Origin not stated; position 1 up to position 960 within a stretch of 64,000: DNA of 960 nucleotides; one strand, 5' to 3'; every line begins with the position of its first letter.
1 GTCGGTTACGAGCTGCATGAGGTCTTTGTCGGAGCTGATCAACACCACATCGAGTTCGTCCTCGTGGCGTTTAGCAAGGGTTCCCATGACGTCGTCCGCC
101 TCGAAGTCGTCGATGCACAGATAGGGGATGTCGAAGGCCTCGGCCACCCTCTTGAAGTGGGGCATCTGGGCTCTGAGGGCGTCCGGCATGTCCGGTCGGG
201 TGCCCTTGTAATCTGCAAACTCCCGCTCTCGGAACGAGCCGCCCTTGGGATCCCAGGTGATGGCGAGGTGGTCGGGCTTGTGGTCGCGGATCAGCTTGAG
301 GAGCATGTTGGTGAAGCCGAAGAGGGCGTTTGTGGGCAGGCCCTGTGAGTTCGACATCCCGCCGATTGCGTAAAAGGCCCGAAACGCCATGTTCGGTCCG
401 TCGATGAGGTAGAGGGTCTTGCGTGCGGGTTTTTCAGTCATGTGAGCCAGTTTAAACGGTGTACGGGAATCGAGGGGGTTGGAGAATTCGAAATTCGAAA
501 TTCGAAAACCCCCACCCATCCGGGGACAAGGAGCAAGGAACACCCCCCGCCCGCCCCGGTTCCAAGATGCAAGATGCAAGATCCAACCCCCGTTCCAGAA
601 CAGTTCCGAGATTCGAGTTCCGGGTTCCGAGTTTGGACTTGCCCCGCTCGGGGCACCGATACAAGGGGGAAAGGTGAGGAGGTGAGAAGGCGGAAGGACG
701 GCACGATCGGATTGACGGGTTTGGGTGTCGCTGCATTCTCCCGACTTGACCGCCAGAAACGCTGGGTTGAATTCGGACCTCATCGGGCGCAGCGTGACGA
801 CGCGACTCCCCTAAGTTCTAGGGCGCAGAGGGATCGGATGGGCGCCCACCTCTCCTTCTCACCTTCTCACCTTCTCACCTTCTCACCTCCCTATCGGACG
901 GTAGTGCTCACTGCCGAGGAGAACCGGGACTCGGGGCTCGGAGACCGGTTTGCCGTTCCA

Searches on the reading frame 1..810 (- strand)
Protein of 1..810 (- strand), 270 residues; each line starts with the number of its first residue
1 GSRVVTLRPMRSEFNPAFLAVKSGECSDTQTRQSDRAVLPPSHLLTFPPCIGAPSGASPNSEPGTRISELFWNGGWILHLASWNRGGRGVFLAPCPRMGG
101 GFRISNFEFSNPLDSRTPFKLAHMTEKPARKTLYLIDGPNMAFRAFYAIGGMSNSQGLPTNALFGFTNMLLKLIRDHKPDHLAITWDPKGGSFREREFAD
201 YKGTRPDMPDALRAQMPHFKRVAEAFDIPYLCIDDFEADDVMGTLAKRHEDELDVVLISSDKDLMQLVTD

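Call 51: search_protein_families(library=pfam, proteins=[window:1-810:-], max_evalue=0.001)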
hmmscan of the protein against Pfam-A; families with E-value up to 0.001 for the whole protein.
window:1-810:- (270 aa): 1 family
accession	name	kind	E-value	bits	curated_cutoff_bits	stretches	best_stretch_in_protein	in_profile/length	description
PF02739.22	5_3_exonuc_N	-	1e-50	172.1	34.3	1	132-270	1-140/164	5'-3' exonuclease, N-terminal resolvase-like domain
